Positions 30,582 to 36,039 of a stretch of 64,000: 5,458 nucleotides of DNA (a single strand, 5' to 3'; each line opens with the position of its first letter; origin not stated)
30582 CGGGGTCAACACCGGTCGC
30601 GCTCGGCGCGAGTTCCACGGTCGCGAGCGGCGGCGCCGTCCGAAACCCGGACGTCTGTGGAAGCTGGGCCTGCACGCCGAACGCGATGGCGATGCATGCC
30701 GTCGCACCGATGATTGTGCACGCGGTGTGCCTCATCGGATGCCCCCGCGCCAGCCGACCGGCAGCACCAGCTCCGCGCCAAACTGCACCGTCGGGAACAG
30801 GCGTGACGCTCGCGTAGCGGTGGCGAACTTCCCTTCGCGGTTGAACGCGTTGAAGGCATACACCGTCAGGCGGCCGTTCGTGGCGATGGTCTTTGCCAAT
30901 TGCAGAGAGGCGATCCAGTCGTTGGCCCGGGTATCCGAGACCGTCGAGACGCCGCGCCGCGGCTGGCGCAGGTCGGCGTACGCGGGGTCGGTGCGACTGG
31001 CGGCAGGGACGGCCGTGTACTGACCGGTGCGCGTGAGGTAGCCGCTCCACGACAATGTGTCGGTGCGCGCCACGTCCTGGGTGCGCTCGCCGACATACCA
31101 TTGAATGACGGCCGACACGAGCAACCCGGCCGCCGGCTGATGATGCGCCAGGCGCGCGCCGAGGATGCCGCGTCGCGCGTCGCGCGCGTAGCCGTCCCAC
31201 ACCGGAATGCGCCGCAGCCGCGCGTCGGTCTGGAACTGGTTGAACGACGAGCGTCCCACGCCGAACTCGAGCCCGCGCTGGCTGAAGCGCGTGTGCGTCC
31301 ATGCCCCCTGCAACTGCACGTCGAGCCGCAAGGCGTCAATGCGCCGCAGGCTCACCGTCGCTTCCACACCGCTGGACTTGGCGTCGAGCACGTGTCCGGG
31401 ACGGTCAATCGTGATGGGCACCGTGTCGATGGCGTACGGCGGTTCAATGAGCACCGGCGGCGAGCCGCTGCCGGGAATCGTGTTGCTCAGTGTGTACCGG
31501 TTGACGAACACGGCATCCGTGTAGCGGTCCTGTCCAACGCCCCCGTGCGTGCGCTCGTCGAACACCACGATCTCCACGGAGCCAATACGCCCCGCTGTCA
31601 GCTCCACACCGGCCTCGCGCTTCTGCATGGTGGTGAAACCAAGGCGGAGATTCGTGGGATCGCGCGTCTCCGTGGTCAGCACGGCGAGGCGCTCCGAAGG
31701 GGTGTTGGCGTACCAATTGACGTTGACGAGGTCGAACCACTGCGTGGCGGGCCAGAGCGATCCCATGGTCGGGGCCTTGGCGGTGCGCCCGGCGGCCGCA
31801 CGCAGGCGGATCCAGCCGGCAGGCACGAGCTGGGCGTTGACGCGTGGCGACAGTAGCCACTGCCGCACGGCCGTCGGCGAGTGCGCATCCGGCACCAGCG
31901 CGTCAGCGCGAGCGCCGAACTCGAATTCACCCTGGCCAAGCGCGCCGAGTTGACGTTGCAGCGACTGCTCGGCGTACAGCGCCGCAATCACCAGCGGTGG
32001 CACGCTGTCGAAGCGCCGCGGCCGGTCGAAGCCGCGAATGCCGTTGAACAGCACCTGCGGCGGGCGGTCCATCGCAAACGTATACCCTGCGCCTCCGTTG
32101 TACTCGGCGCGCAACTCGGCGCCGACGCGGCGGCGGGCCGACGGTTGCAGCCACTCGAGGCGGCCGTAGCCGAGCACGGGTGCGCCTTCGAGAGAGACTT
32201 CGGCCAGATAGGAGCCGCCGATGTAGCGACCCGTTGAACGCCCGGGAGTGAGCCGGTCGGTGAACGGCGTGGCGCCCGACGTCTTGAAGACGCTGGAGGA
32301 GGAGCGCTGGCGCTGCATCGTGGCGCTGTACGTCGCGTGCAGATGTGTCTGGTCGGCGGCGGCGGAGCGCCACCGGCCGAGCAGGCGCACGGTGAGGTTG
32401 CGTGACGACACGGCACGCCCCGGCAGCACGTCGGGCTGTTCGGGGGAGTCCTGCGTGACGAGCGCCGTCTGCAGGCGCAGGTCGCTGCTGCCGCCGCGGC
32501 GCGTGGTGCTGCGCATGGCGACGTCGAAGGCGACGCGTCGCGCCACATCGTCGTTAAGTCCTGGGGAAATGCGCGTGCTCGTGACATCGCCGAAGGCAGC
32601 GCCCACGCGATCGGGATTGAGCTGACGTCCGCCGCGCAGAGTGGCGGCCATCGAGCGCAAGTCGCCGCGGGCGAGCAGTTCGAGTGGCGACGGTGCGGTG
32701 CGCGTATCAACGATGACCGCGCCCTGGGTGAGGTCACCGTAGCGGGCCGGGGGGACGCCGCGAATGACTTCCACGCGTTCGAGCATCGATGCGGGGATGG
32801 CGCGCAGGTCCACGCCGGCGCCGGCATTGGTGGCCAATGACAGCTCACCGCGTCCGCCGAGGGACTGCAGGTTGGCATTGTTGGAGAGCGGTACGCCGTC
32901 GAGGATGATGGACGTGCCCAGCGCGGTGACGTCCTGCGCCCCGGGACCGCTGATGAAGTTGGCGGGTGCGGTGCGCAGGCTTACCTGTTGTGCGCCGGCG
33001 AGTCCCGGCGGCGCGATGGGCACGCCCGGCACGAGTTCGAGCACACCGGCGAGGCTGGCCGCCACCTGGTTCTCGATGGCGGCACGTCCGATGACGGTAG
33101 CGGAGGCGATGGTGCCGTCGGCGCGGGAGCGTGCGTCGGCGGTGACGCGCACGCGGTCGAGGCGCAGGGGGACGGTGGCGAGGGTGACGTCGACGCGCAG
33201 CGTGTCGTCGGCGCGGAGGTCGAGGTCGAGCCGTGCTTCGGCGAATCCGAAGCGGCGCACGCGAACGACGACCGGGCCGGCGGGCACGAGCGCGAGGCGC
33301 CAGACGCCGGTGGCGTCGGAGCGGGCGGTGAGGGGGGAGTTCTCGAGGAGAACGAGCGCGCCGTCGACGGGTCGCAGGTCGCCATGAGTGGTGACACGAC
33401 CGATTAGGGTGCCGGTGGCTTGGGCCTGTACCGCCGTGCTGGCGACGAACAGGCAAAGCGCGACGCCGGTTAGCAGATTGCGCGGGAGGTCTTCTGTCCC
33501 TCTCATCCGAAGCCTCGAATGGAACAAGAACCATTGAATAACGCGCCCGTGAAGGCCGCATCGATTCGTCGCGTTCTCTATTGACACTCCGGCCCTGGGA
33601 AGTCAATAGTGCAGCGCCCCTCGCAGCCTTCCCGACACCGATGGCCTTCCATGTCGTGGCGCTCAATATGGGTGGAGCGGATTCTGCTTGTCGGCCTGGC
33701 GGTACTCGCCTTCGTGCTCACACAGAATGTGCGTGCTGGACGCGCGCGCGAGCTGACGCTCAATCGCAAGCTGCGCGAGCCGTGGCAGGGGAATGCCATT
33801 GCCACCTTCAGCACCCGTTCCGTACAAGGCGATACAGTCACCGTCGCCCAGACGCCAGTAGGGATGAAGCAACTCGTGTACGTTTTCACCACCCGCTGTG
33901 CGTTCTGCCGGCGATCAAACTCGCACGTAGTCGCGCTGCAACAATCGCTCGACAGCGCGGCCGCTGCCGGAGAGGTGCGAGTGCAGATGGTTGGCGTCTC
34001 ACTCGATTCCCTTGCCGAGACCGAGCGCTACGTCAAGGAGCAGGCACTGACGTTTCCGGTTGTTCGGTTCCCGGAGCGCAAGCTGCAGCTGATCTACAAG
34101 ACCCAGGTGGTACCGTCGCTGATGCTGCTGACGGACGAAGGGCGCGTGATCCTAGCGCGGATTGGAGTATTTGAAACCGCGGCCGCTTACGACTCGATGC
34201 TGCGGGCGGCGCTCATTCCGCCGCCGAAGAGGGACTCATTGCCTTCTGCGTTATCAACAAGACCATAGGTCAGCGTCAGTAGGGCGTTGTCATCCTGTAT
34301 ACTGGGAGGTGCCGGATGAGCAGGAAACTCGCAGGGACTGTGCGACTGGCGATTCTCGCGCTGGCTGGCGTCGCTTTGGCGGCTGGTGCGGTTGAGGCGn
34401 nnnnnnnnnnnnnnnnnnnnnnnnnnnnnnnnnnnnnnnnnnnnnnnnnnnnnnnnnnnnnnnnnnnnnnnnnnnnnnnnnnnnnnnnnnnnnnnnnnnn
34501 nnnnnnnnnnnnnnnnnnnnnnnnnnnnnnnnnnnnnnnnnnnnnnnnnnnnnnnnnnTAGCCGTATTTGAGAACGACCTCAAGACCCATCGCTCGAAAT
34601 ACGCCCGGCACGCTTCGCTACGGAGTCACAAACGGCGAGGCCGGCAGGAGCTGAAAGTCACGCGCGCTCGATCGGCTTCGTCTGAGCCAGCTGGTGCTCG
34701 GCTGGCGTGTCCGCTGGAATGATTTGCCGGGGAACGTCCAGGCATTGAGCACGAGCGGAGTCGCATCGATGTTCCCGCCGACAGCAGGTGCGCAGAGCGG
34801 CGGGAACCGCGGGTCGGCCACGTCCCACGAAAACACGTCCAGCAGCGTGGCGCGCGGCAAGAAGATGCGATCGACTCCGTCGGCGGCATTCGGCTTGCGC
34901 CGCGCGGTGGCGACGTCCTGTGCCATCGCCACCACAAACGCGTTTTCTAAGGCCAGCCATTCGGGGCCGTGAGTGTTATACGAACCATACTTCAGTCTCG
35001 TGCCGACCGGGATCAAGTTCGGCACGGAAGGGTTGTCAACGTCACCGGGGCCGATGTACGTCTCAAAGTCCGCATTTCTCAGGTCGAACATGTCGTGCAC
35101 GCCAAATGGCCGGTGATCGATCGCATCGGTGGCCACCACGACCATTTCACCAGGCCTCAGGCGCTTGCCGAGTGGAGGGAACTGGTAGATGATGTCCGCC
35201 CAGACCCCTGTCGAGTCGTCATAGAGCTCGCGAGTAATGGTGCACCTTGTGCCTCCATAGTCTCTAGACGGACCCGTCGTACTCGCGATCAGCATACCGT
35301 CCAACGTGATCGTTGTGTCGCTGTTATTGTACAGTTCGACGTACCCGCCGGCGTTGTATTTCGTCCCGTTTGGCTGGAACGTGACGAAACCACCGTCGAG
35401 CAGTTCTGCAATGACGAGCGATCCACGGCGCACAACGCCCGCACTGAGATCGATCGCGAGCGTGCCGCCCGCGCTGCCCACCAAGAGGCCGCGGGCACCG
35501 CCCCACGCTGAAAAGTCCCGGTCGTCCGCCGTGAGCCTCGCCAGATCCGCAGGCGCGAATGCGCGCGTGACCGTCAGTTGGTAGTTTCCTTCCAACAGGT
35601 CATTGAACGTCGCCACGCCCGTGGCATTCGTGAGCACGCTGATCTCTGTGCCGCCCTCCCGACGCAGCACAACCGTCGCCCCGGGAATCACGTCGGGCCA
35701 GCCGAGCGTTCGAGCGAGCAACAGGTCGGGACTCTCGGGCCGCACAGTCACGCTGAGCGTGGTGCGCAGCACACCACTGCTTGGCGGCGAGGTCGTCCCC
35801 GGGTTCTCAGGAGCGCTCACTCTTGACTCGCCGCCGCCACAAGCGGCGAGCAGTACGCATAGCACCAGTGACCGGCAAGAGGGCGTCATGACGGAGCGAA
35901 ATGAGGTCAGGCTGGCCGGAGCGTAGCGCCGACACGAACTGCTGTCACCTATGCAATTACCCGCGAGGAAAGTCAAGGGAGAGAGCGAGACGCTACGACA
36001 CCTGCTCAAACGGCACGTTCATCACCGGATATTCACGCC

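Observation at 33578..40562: Duplicated thioredoxin + 8-Cys secreted peptide + LTD-lipoprotein locus: candidate undescribed defensin-like (secreted cysteine-peptide) system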

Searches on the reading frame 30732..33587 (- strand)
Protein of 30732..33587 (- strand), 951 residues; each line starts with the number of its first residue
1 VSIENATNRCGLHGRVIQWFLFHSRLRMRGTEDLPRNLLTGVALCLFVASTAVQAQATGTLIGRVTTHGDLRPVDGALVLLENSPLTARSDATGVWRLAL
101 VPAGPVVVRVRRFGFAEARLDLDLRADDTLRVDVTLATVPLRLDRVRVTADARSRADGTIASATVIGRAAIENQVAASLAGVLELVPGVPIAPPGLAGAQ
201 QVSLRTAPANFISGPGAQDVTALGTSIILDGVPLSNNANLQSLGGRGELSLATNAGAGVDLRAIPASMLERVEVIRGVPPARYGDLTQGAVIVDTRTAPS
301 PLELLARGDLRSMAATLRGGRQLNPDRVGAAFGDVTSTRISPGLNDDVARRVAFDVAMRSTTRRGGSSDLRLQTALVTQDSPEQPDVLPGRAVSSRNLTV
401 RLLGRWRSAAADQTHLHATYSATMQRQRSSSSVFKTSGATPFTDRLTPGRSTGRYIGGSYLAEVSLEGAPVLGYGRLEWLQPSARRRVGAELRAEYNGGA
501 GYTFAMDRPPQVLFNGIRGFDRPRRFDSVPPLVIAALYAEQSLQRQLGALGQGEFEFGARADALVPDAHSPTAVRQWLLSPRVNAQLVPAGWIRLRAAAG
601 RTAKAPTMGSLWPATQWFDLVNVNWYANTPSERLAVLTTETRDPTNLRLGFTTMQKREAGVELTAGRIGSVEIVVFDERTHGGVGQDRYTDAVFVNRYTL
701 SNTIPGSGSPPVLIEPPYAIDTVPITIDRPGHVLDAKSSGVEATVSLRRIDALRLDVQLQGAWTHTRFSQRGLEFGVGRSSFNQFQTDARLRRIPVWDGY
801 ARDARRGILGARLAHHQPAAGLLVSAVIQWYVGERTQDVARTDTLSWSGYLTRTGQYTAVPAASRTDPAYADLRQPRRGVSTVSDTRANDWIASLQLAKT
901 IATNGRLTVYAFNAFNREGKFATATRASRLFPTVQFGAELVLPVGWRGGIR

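Call 3: search_protein_families(library=pfam, proteins=[window:30732-33587:-], max_evalue=0.1)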
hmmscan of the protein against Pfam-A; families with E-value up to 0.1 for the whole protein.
window:30732-33587:- (951 aa): 4 families
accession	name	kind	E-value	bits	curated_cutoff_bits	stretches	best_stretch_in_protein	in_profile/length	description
PF07715.20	Plug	-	7.9e-13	49.3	23.9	1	159-290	5-106/107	TonB-dependent Receptor Plug Domain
PF13620.12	CarboxypepD_reg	-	2e-12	47.7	32.3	1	60-136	1-81/82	Carboxypeptidase regulatory-like domain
PF13715.12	CarbopepD_reg_2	-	7.6e-07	29.5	32.2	1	63-148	3-88/88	CarboxypepD_reg-like domain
PF00593.30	TonB_dep_Rec_b-barrel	-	1.7e-05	25.3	27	1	411-844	72-406/436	TonB dependent receptor-like, beta-barrel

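Call 6: search_protein_families(library=ncbifam, proteins=[window:30732-33587:-], max_evalue=0.1)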
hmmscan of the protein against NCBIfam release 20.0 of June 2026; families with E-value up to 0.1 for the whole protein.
window:30732-33587:- (951 aa): 9 families
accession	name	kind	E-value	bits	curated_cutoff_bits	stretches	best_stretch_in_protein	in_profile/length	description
TIGR01783.1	TonB-siderophor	subfamily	1.3e-07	30.7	223.5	1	162-304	5-114/649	TonB-dependent siderophore receptor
TIGR01779.1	TonB-B12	equivalog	2.7e-07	29.5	599.7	1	143-292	28-149/614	TonB-dependent vitamin B12 receptor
NF007926.1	PRK10641.1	equivalog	1.2e-05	24.1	836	1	146-292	30-149/617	TonB-dependent vitamin B12 receptor BtuB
NF052345.1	S_layer_anammox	exception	0.00025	18.5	1400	1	50-162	1304-1417/1596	Kustd1514 family S-layer glycoprotein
NF010051.0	PRK13528.1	subfamily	0.00038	18.8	583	1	225-292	107-167/727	FepA family TonB-dependent siderophore receptor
NF010048.1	PRK13524.1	subfamily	0.00045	18.8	493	1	225-292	111-171/744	FepA family TonB-dependent siderophore receptor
NF010010.0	PRK13483.1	equivalog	0.00055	18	927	1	143-296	33-163/660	ligand-gated channel protein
TIGR01785.1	TonB-hemin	subfamily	0.0021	16.6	316.85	1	143-205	1-64/677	TonB-dependent heme/hemoglobin receptor family protein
NF038079.1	TonB_sider_MxcH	equivalog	0.01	13.9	925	1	255-295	197-238/792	TonB-dependent siderophore myxochelin receptor MxcH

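Call 83: search_solved_structures(query=window:30732-33506:-, max_evalue=0.001)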
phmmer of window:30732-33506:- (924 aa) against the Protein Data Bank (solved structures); distinct sequences matched with E-value up to 0.001: 10.
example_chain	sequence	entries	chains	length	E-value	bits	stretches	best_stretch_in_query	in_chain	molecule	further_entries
9gbc_A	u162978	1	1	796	2.4e-10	42.5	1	12-175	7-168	TonB-linked outer membrane receptor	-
1fep_A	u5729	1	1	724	0.0002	23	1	136-265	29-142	FERRIC ENTEROBACTIN RECEPTOR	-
9dir_B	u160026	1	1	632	0.00074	21.1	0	119-178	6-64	Outer membrane heme/hemoglobin receptor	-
9dhe_A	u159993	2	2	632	0.00078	21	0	119-178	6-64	TonB-dependent receptor | Outer membrane heme/hemoglobin receptor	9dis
5mzs_A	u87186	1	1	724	0.00083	20.9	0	197-268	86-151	Ferric enterobactin receptor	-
5out_A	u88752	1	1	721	0.00083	20.9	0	197-268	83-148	Ferric enterobactin receptor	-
5m9b_A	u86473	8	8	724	0.00083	20.9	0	197-268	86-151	Ferric enterobactin receptor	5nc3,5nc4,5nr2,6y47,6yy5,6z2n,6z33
6r1f_A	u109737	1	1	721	0.00084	20.9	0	197-268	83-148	Ferric enterobactin receptor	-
6i2j_A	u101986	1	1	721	0.00084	20.9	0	197-268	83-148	Ferric enterobactin receptor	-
6q5e_A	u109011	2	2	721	0.00084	20.9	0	197-268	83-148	Ferric enterobactin receptor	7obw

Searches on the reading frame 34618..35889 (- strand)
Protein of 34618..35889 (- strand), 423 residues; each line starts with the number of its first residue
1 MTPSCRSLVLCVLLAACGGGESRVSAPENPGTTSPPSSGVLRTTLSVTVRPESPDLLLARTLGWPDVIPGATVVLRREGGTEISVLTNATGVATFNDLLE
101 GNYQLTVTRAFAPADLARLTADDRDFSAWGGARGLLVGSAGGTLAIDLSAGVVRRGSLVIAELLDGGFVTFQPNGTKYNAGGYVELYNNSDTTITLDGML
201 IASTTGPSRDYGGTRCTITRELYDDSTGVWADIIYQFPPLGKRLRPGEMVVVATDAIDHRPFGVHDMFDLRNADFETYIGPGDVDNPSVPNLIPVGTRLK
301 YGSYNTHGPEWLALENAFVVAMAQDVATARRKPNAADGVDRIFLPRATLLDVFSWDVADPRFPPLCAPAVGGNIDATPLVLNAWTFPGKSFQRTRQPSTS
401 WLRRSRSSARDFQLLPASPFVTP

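Call 3: search_protein_families(library=pfam, proteins=[window:34618-35889:-], max_evalue=0.1)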
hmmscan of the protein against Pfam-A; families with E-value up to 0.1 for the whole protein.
window:34618-35889:- (423 aa): 5 families
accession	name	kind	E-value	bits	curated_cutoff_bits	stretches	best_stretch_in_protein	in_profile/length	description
PF13620.12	CarboxypepD_reg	-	2.7e-07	31.3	32.3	1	67-116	13-64/82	Carboxypeptidase regulatory-like domain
PF16215.11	DUF4876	-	5.8e-07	30.2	27.9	1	246-294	2-52/186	Protein of unknown function (DUF4876)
PF00932.25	LTD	-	1.3e-05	25.9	34.3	1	157-256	7-71/109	Lamin Tail Domain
PF17210.9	SdrD_B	-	0.00082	20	29.7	1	68-109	24-66/112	SdrD B-like domain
PF17802.7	SpaA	-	0.0055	17.3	23.1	1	68-107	16-58/91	Prealbumin-like fold domain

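Call 6: search_protein_families(library=ncbifam, proteins=[window:34618-35889:-], max_evalue=0.1)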
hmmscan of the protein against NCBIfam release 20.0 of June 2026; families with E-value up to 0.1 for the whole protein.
window:34618-35889:- (423 aa): 1 family
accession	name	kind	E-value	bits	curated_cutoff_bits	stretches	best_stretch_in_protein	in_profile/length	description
NF058595.1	invert_tail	domain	0.013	15.8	37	1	8-34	63-88/113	lipo-invert putative C-terminal anchoring domain-containing protein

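Call 71: search_protein_families(library=padloc, proteins=[window:34618-35889:-], max_evalue=0.01)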
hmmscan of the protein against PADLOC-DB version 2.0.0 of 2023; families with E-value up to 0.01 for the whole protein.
window:34618-35889:- (423 aa): 0 families
